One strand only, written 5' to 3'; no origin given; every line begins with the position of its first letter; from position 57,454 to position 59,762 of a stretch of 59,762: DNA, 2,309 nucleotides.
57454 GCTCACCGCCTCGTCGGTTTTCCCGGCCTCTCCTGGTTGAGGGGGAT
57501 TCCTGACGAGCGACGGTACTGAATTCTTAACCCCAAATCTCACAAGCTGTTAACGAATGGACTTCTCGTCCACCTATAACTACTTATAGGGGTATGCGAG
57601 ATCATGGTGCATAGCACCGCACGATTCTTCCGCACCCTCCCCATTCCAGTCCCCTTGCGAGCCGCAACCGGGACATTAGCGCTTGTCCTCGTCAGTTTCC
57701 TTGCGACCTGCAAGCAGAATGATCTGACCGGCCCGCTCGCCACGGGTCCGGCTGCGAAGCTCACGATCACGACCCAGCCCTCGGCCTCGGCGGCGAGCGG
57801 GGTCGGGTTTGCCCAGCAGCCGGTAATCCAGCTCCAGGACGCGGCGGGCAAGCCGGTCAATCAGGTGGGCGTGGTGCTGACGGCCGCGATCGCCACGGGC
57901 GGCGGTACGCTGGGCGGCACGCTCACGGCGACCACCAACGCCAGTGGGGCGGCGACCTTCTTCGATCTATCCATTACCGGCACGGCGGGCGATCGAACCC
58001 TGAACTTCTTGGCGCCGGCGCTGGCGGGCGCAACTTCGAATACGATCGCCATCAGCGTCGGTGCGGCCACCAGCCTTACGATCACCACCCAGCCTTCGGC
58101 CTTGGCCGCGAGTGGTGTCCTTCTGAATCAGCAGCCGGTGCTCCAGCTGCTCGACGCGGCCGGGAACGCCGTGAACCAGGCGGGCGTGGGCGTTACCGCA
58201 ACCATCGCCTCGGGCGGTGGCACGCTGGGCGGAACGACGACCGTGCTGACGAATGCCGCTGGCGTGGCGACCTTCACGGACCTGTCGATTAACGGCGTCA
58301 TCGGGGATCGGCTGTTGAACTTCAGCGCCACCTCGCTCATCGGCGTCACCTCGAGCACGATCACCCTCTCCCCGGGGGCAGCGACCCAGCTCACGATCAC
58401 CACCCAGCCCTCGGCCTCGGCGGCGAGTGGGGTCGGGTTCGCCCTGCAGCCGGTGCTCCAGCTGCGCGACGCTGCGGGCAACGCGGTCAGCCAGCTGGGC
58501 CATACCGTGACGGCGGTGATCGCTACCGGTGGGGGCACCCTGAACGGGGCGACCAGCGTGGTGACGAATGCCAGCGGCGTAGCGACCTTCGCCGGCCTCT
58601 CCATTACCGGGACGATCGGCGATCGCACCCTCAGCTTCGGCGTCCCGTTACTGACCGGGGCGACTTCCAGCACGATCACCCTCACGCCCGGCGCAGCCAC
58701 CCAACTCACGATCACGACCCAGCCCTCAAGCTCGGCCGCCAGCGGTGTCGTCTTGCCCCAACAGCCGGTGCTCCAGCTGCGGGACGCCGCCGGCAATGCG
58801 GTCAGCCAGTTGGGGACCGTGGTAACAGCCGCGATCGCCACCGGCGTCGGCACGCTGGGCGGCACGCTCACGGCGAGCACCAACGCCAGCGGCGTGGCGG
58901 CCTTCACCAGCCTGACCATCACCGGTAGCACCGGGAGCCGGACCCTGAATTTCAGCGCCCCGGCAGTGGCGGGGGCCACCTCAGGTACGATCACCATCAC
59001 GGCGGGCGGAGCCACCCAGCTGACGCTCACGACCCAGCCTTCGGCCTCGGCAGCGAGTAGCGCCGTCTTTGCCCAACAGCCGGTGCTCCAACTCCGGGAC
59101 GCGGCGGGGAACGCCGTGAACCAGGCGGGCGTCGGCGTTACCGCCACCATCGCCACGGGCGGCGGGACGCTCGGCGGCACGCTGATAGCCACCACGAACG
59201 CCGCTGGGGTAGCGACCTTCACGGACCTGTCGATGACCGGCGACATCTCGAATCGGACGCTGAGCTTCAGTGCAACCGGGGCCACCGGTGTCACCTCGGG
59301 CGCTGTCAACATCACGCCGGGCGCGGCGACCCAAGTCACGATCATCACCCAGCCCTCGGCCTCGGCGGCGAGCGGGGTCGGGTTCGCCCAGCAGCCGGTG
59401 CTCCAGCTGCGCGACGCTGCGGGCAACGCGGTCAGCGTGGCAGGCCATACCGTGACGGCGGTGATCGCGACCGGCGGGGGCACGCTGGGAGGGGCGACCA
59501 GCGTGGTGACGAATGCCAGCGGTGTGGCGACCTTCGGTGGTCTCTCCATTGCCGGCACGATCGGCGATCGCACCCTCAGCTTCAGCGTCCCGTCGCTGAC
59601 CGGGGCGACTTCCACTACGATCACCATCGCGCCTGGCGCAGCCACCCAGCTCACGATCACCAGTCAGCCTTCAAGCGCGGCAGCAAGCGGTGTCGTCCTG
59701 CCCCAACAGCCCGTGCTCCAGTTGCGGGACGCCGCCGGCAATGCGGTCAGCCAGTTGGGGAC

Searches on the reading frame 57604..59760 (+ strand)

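Call 75: search_protein_families(library=pfam, proteins=[window:57604-59760:+], max_evalue=0.001)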
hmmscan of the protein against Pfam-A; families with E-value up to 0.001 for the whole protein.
window:57604-59760:+ (719 aa): 4 families
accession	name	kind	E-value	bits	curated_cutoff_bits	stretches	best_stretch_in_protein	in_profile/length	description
PF13620.12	CarboxypepD_reg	-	8.9e-12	45.6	32.3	0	604-686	8-80/82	Carboxypeptidase regulatory-like domain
PF09829.14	DUF2057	-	3.1e-08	34.4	24.2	0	51-138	73-140/192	Uncharacterized protein conserved in bacteria (DUF2057)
PF09134.16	Invasin_D3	-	1.3e-07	32.5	33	0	582-677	9-97/98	Invasin, domain 3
PF06030.18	WxLIP_PGBD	-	4.6e-06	27.1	27.3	0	214-277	52-112/121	WxL Interacting Protein, peptidoglycan binding domain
